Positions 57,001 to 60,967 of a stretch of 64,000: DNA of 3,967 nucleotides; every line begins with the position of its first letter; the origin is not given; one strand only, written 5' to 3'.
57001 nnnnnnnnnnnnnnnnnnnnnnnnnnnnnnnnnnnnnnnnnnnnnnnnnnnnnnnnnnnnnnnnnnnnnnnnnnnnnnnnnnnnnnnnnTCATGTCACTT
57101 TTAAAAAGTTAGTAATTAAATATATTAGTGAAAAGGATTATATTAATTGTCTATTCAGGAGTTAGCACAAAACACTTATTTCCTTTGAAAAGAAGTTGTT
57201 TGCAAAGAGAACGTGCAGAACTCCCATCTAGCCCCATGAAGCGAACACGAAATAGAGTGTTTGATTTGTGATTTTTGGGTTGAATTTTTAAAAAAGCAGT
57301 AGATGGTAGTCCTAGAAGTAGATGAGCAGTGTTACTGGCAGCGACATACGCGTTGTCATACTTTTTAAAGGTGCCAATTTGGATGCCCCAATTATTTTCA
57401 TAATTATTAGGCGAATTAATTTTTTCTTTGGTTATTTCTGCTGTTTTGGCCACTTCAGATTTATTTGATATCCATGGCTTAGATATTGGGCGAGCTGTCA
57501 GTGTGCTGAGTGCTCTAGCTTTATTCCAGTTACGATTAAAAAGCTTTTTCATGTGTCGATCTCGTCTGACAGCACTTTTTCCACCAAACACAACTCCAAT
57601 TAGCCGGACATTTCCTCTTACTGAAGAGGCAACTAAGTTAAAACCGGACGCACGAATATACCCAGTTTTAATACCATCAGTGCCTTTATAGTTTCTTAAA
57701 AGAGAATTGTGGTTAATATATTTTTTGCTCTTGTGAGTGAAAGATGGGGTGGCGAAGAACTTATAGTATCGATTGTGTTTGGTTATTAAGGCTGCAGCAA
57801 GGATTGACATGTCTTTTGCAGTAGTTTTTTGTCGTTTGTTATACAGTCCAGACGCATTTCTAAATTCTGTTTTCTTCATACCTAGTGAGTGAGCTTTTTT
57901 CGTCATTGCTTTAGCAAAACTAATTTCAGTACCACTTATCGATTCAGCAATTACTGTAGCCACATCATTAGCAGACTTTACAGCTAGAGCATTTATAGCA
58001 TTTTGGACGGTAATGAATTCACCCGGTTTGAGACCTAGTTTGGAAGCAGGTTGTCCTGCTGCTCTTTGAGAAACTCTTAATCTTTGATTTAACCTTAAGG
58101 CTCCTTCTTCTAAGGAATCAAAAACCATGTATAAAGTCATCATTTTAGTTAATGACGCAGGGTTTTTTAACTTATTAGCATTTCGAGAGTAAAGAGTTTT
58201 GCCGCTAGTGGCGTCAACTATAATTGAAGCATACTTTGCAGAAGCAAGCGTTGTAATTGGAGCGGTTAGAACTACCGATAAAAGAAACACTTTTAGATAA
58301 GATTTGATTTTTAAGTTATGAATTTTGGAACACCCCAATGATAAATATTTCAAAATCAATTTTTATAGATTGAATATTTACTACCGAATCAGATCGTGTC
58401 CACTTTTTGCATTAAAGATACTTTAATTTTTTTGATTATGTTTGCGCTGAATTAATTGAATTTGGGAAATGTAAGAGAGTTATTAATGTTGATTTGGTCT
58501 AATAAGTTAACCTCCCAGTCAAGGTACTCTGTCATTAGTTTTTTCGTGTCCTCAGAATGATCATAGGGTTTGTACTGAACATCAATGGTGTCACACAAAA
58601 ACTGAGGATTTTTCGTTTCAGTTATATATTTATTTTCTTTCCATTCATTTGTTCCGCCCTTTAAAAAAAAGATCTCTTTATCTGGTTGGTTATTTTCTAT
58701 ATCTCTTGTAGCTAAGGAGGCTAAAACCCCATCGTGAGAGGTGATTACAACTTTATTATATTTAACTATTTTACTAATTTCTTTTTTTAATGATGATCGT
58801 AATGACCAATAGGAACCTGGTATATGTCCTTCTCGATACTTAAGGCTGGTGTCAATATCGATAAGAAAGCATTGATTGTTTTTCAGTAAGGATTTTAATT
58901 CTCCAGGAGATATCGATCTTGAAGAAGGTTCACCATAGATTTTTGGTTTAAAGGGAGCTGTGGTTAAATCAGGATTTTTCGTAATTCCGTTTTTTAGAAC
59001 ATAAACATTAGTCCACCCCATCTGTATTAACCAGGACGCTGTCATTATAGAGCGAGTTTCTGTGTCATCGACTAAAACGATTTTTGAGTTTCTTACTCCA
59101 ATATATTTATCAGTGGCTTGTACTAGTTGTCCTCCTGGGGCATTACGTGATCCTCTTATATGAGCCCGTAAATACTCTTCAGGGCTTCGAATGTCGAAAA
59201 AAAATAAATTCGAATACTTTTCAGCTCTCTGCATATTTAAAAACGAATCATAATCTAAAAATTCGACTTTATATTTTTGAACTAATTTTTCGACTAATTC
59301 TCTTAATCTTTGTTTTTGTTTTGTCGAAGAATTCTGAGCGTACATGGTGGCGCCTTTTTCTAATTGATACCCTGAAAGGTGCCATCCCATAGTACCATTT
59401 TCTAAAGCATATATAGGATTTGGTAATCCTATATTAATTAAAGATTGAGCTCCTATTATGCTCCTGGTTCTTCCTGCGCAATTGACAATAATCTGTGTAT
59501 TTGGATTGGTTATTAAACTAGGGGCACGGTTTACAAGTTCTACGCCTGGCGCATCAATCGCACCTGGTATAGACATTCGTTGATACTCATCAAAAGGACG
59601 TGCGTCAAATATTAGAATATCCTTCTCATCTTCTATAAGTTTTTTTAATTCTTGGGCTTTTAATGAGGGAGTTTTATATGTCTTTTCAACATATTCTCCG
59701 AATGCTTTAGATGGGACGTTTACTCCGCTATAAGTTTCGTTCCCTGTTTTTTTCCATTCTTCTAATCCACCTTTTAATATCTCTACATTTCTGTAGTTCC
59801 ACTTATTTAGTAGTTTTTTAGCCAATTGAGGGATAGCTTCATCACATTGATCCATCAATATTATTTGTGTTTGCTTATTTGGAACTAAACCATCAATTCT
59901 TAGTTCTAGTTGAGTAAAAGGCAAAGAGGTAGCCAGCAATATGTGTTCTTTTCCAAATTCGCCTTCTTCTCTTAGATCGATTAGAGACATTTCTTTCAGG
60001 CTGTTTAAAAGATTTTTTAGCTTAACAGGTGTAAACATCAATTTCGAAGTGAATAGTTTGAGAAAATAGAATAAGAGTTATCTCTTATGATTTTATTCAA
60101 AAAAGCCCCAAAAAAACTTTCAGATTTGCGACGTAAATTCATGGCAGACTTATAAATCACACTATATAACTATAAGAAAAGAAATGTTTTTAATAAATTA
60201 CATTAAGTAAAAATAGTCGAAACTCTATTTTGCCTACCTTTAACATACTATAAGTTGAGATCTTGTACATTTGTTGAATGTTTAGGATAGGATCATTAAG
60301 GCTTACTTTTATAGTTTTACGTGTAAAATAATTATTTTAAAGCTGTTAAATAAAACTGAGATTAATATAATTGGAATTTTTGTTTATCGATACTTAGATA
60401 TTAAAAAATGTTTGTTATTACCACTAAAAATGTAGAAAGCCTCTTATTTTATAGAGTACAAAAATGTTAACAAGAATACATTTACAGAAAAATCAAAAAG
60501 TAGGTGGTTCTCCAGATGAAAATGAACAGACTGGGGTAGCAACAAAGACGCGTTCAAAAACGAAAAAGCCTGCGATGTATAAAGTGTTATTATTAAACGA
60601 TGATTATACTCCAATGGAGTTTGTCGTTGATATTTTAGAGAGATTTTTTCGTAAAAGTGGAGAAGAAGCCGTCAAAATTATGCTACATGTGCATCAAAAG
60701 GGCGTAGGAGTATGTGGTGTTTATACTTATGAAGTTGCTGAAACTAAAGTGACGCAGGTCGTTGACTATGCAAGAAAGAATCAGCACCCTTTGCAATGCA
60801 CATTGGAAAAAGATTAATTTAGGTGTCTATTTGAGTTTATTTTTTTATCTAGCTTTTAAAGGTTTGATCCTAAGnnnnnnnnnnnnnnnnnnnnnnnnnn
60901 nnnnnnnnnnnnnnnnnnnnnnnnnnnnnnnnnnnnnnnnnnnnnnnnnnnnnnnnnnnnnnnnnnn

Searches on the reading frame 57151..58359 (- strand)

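Call 36: search_protein_families(library=pfam, proteins=[window:57151-58359:-], max_evalue=0.0001)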
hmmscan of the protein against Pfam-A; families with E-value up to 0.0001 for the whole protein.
window:57151-58359:- (402 aa): 3 families
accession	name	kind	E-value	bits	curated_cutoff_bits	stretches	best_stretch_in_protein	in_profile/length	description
PF00768.25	Peptidase_S11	-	5.8e-58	196.6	27.6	1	44-261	14-238/239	D-alanyl-D-alanine carboxypeptidase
PF13354.11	Beta-lactamase2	-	9e-11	42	22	1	48-193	5-148/214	Beta-lactamase enzyme family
PF05036.18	SPOR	-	7.6e-05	23.4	21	0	322-399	3-75/76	SPOR domain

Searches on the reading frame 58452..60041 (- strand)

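Call 37: search_protein_families(library=pfam, proteins=[window:58452-60041:-], max_evalue=0.01)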
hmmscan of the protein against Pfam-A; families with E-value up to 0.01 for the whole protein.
window:58452-60041:- (529 aa): 1 family
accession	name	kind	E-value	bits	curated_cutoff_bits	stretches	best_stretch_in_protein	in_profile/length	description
PF00581.25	Rhodanese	-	1.3e-55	186.5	22.2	4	129-221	2-100/102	Rhodanese-like domain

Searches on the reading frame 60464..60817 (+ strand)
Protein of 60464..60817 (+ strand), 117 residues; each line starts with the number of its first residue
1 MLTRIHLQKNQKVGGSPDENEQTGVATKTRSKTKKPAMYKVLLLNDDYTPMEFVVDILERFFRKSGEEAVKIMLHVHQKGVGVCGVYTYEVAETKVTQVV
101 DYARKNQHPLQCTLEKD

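Call 37: search_protein_families(library=pfam, proteins=[window:60464-60817:+], max_evalue=0.01)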
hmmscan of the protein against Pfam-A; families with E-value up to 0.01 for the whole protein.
window:60464-60817:+ (117 aa): 1 family
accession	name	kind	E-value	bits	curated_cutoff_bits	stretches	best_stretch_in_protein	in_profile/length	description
PF02617.22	ClpS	-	2.1e-37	127.2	23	1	34-113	1-80/80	ATP-dependent Clp protease adaptor protein ClpS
